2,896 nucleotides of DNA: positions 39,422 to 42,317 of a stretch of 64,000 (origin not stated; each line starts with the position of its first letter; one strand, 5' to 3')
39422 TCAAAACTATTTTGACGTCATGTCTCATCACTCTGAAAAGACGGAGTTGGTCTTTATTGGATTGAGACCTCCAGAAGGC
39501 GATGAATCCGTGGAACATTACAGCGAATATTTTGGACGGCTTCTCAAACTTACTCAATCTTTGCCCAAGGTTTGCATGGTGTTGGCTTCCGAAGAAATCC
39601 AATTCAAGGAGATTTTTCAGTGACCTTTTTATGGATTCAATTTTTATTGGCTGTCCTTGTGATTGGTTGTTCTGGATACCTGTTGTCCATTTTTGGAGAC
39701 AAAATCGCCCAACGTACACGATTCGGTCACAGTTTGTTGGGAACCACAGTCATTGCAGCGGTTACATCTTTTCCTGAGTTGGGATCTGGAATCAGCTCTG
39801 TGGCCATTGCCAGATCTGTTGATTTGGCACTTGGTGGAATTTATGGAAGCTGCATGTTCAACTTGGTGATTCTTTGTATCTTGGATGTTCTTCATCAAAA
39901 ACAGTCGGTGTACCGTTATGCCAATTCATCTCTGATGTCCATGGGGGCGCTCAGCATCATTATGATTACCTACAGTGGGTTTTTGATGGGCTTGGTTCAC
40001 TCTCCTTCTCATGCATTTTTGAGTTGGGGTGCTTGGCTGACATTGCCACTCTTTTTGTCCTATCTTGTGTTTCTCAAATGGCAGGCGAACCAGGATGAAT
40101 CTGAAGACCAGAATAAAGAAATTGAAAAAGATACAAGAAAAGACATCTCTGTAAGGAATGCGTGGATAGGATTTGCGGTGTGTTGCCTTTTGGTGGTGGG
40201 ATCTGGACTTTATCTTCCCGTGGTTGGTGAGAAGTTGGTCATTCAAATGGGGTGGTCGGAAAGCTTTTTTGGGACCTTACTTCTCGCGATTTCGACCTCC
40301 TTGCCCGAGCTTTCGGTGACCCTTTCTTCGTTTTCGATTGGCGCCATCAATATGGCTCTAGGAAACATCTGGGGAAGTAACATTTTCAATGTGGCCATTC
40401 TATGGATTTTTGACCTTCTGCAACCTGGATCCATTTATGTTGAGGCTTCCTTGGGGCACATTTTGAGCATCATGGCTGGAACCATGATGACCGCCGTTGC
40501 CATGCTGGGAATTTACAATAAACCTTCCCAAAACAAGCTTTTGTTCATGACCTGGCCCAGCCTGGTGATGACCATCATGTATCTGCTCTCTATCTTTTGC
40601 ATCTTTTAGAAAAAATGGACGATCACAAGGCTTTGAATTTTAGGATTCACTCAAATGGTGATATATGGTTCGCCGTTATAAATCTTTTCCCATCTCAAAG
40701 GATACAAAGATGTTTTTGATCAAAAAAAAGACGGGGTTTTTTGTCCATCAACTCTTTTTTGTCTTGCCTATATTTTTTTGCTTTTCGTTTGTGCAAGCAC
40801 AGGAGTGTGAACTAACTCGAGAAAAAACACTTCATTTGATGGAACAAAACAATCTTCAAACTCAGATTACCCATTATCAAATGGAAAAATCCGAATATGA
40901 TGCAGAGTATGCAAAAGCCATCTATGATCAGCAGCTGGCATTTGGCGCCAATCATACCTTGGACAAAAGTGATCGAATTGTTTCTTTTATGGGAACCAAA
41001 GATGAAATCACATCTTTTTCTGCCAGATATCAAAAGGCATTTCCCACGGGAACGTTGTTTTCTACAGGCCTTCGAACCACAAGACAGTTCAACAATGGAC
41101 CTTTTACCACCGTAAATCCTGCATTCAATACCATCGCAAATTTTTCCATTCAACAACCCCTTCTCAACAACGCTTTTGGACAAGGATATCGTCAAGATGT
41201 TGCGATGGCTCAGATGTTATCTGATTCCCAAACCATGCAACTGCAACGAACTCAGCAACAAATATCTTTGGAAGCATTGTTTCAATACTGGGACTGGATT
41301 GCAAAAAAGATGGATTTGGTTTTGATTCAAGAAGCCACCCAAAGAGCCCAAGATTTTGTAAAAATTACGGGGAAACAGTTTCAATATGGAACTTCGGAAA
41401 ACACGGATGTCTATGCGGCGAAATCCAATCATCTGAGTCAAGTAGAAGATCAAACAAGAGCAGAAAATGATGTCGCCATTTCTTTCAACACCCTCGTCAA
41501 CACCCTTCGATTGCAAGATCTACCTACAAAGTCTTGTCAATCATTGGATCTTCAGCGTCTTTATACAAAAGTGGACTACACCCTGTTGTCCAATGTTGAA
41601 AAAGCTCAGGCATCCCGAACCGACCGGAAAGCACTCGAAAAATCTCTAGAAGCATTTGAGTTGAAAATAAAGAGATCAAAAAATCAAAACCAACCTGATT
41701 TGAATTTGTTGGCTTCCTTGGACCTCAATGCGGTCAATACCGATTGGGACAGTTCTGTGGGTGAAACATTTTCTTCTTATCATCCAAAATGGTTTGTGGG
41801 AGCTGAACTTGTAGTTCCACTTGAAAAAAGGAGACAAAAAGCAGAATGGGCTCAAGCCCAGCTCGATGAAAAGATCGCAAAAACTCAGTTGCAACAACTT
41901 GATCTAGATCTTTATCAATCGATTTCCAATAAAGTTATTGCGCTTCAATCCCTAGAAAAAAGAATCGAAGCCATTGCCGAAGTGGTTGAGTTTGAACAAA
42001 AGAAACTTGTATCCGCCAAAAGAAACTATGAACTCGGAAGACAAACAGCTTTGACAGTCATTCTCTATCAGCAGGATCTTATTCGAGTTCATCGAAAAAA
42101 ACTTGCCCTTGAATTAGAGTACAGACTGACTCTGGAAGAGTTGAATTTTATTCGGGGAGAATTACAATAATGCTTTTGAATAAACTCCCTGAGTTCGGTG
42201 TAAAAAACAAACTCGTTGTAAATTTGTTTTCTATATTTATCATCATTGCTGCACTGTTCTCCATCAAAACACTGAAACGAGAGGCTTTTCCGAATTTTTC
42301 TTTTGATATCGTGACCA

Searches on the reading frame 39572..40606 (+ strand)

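Call 41: search_protein_families(library=pfam, proteins=[window:39572-40606:+], max_evalue=0.00001)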
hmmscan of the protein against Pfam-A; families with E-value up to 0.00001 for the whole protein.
window:39572-40606:+ (345 aa): 1 family
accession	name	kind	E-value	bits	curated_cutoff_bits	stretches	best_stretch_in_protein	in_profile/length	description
PF01699.29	Na_Ca_ex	-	1e-26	94.1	24.9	2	197-343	2-148/151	Sodium/calcium exchanger protein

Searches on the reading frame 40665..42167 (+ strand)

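Call 41: search_protein_families(library=pfam, proteins=[window:40665-42167:+], max_evalue=0.00001)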
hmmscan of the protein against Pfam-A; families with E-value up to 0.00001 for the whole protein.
window:40665-42167:+ (501 aa): 1 family
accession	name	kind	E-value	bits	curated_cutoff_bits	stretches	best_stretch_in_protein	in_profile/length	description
PF02321.23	OEP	-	5.8e-31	108.2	22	2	311-495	5-184/187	Outer membrane efflux protein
